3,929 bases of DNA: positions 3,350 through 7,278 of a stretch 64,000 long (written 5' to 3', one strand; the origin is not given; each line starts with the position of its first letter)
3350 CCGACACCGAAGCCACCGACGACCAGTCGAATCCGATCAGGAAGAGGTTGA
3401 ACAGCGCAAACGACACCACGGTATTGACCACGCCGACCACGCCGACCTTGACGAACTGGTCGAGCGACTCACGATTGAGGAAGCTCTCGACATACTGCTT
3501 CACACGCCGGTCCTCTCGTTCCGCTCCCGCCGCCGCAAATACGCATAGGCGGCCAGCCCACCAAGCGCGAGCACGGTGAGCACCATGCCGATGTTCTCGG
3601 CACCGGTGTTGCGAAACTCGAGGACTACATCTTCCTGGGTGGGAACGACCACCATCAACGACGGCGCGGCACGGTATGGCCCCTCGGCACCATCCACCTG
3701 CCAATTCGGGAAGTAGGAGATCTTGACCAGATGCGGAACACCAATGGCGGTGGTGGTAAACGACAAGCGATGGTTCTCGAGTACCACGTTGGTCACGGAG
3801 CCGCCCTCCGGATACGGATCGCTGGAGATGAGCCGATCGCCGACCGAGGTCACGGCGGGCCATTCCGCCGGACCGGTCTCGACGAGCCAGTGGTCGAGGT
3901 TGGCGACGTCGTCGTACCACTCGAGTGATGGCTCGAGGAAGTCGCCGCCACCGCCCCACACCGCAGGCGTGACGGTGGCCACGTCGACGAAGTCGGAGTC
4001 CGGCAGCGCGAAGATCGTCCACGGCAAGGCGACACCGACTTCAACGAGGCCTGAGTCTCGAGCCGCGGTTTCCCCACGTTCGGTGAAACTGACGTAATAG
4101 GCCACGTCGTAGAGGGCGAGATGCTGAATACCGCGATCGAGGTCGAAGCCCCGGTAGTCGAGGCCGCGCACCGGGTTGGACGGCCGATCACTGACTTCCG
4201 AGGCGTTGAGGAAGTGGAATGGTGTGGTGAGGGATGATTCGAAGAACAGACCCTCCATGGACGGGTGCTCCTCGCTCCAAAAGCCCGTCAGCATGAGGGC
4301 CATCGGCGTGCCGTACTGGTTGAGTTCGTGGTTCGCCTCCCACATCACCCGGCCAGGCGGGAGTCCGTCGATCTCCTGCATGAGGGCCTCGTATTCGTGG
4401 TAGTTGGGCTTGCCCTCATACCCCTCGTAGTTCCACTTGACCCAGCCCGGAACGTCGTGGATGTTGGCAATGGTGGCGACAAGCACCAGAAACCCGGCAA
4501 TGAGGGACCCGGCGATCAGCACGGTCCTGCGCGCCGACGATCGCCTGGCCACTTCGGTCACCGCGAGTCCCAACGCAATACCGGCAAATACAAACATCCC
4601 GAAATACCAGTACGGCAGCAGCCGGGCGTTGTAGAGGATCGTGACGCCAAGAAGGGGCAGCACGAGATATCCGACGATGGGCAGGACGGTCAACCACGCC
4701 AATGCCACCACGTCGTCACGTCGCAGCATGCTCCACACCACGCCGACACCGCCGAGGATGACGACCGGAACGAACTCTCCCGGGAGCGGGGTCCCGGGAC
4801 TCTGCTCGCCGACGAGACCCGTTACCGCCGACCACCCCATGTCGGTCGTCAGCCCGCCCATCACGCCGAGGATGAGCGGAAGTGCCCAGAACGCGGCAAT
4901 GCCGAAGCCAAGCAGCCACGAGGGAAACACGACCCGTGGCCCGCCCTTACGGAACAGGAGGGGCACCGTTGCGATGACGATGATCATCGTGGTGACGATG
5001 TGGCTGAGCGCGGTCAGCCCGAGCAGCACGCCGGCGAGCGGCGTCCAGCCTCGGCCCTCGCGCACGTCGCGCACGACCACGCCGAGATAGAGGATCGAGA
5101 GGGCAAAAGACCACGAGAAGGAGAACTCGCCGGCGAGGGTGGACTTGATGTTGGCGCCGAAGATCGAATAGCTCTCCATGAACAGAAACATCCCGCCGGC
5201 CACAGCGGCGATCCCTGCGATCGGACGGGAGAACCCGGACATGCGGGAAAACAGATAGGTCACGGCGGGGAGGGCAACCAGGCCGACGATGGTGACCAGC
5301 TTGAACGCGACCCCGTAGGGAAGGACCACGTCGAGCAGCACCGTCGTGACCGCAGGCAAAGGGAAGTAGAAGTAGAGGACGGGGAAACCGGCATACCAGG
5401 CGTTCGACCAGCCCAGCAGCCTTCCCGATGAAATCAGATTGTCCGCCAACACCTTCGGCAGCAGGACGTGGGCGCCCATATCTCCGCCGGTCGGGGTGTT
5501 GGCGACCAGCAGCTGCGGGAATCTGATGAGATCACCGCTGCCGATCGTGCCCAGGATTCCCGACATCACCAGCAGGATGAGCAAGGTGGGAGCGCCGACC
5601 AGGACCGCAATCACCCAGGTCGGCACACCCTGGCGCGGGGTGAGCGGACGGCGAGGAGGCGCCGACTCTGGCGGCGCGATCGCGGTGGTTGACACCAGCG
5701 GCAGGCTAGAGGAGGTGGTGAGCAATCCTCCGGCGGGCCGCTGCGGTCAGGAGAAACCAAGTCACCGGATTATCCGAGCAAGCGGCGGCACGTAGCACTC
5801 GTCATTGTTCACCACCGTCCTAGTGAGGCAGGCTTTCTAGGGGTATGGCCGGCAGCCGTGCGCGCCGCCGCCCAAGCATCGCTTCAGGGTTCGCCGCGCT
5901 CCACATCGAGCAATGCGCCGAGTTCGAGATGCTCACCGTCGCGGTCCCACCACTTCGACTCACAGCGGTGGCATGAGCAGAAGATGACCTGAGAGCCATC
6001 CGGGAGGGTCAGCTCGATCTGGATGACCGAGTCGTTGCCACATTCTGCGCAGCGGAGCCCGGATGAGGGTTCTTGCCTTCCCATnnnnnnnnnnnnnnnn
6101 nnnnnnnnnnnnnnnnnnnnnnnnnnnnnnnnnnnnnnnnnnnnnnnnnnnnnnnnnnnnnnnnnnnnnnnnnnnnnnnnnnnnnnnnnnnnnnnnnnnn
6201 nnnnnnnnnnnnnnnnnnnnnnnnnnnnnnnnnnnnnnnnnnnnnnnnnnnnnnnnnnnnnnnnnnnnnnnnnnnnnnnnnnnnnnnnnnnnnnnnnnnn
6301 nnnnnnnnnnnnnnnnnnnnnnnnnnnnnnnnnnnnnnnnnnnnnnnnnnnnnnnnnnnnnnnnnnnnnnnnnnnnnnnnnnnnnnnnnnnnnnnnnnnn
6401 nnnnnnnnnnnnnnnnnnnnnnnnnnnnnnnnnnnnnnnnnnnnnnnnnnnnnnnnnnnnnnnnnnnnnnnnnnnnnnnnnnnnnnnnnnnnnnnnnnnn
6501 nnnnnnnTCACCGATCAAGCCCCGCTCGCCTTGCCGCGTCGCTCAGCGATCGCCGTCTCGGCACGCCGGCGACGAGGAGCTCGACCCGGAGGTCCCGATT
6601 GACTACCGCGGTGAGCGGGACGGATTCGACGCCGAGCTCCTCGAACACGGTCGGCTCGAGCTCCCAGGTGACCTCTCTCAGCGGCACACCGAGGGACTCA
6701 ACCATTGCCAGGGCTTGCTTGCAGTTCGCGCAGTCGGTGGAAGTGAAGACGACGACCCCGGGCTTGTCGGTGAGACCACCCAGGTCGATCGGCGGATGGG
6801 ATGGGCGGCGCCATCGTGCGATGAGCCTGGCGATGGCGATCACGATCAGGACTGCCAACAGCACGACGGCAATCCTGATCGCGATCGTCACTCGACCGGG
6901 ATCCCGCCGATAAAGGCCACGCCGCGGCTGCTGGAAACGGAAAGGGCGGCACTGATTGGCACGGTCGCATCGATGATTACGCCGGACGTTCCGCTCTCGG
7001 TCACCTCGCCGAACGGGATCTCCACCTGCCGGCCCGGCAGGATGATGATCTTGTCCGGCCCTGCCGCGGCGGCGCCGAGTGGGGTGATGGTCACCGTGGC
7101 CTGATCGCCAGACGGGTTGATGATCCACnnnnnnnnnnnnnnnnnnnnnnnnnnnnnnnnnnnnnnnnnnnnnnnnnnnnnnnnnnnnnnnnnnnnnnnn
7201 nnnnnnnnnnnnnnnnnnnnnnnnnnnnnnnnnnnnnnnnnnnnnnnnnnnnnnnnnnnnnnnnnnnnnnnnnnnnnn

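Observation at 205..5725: Gtr-like three-component envelope glycosylation set (GT2 synthase, GtrA, GT-C) split by a divergent XRE/MmyB regulator pair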

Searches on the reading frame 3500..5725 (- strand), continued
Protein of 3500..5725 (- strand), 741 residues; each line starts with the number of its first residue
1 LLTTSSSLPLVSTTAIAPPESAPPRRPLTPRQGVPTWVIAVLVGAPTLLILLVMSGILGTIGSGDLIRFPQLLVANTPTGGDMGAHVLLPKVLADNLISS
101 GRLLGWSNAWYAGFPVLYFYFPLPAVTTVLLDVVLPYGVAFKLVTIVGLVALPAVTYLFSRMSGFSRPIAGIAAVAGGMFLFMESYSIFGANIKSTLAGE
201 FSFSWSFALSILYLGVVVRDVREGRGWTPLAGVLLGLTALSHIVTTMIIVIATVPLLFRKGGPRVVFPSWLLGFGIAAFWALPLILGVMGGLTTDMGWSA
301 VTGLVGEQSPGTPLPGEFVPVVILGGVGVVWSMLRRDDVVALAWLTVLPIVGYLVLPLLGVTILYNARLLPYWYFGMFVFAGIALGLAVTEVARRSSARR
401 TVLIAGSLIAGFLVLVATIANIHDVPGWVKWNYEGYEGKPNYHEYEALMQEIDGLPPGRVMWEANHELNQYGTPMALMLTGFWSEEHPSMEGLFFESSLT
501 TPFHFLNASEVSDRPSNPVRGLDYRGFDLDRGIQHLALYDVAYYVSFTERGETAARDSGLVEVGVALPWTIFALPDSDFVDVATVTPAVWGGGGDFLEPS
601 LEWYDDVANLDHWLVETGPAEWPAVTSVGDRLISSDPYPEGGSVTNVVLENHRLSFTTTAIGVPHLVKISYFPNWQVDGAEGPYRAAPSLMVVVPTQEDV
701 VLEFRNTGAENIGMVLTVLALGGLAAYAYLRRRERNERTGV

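Call 54: list_cluster_members(proteins=[P0121, P0128, P0130, P0132, P0135, P0139, P0143, P0151, P0160, P0184])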
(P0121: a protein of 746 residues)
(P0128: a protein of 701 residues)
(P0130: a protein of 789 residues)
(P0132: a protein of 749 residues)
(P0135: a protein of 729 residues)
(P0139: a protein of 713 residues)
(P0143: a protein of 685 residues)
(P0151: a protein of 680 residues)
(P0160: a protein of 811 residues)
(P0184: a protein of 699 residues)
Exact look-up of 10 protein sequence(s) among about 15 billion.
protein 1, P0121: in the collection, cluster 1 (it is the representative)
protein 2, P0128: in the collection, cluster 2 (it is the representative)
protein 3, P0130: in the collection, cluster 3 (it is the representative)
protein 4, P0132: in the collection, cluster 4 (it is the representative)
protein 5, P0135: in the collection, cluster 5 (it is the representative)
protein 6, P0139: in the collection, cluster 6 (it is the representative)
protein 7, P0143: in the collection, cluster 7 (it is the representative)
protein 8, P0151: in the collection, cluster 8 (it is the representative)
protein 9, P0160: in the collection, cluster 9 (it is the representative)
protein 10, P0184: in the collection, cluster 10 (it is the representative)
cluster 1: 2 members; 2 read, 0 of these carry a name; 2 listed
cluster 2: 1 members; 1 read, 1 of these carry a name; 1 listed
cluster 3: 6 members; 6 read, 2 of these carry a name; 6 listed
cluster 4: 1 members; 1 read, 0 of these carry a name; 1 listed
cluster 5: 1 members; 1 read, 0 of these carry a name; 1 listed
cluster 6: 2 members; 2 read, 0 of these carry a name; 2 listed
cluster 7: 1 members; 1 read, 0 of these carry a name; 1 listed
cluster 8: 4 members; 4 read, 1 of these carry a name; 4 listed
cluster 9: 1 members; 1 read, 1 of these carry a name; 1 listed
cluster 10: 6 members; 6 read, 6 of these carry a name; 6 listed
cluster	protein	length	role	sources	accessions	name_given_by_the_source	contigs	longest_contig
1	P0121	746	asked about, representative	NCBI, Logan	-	-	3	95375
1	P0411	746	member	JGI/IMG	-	-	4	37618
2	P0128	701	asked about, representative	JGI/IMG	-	hypothetical protein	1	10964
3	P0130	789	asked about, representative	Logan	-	-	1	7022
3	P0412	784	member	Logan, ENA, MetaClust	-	\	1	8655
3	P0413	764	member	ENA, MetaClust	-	\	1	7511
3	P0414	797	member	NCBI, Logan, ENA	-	-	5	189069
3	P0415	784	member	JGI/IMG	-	-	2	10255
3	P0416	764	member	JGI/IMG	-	-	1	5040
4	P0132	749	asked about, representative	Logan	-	-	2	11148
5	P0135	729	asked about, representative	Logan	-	-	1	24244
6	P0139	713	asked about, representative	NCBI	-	-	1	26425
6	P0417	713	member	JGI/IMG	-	-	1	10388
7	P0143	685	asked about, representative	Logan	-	-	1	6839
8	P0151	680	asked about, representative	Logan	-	-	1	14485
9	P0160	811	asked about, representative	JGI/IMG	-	hypothetical protein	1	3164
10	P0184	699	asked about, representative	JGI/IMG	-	hypothetical protein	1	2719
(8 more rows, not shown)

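Call 81: fold_search(model_id=the predicted structure, library=pdb)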
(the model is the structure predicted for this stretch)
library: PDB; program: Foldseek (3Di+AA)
matches with E <= 10: 437; with E <= 0.001: 8
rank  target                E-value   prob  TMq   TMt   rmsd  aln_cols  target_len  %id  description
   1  6wby                  2.7e-07  1.00  0.47  0.30  18.3       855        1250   14  Single-Particle Cryo-EM Structure of Arabinofuranosyltransferase AftD from Mycobacteria, Mutant R1389S Class 2 (released 2020-05-13)
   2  7oci_F                1.7e-06  1.00  0.41  0.47   9.4       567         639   12  Cryo-EM structure of yeast Ost6p containing oligosaccharyltransferase complex (released 2022-02-16)
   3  5f15                  1.4e-05  1.00  0.37  0.47  10.9       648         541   12  Crystal Structure of ArnT from Cupriavidus metallidurans bound to Undecaprenyl phosphate (released 2016-02-17)
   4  8if8_C                2.1e-05  1.00  0.40  0.48  10.8       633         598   12  Arabinosyltransferase AftA (released 2023-05-31)
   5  7zlh_A                3.3e-05  1.00  0.44  0.49   8.7       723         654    9  Cryo-EM structure of C-mannosyltransferase CeDPY19, in apo state, bound to CMT2-Fab and anti-Fab nanobody (released 2023-01-11)
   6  7zli_A                3.7e-05  1.00  0.44  0.48   8.7       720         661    9  Cryo-EM structure of C-mannosyltransferase CeDPY19, in complex with Dol25-P-Man and bound to CMT2-Fab and anti-Fab nan (released 2023-01-11)
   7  5ezm                  1.6e-04  1.00  0.37  0.48   9.8       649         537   13  Crystal Structure of ArnT from Cupriavidus metallidurans in the apo state (released 2016-02-17)
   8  9n9j_I                3.1e-04  1.00  0.34  0.35  12.5       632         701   10  Structure of a GRP94 folding intermediate engaged with a CCDC134- and FKBP11-bound secretory translocon (released 2025-11-19)
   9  7bvf_A                1.7e-02  0.99  0.28  0.20  13.8       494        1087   14  Cryo-EM structure of Mycobacterium tuberculosis arabinosyltransferase EmbA-EmbB-AcpM2 in complex with ethambutol (released 2020-04-29)
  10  4av3_B                2.0e-02  0.25  0.11  0.11  20.7       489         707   11  Crystal structure of Thermotoga Maritima sodium pumping membrane integral pyrophosphatase with metal ions in active si (released 2012-08-08)
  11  9i5k_A                2.1e-02  1.00  0.33  0.47   8.0       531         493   11  Structure of the Chaetomium thermophilum Pmt4 homodimer (C2 symmetry) (released 2025-12-24)
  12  8hin_A                2.5e-02  0.18  0.10  0.12  20.8       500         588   15  Structure of human SGLT2-MAP17 complex with Phlorizin (released 2023-11-22)
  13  9dm5                  2.6e-02  0.94  0.23  0.38  15.9       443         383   16  Product-Bound mannosyltransferase PimE (released 2025-06-25)
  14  4n7x                  2.7e-02  0.33  0.11  0.18  21.3       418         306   11  The E254A mutant of the sodium bile acid symporter from Yersinia frederiksenii (released 2013-12-11)
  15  6ob6_B                3.2e-02  0.21  0.10  0.17  21.7       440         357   14  Human equilibrative nucleoside transporter-1, S-(4-nitrobenzyl)-6-thioinosine bound, merohedrally twinned (released 2019-07-03)
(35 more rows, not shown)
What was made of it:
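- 3500..5725 (-): 741-aa GT-C-fold glycosyltransferase. It has a polytopic N-terminal half with invariant D82 in the first outer loop, an outer C-terminal domain of about 270 aa, and a final membrane anchor at 708-740. All 8 Foldseek hits with E<=1e-3 are GT-C (call 81).
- On Three-component (Gtr-like) transmembrane glycosylation system: Foldseek agrees (call 81).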

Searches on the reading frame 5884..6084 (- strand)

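Call 5: search_protein_families(library=pfam, proteins=[window:5884-6084:-], max_evalue=0.01)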
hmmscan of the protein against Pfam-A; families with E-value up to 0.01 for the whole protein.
window:5884-6084:- (66 aa): 1 family
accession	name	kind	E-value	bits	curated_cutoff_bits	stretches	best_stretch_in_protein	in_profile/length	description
PF24273.1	TRASH_HVO_1752_C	-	0.00025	21.5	27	1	10-48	2-39/47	HVO_1752, C-terminal TRASH domain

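Call 6: search_protein_families(library=ncbifam, proteins=[window:5884-6084:-], max_evalue=0.01)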
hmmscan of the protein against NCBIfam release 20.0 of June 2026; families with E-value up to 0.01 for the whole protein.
window:5884-6084:- (66 aa): 1 family
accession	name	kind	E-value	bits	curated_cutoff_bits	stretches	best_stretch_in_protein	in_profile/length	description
TIGR01384.1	TFS_arch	equivalog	0.00055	20.6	64.75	1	8-47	60-99/101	transcription factor S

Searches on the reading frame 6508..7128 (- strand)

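Call 5: search_protein_families(library=pfam, proteins=[window:6508-7128:-], max_evalue=0.01)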
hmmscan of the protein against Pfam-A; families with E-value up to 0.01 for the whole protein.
window:6508-7128:- (206 aa): 1 family
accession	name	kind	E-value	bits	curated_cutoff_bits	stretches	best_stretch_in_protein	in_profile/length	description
PF00462.30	Glutaredoxin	-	0.001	19.7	22.9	1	125-165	1-41/60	Glutaredoxin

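Call 73: search_protein_families(library=ncbifam, proteins=[window:6508-7128:-], max_evalue=0.001)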
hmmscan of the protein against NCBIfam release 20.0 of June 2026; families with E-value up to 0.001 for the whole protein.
window:6508-7128:- (206 aa): 0 families
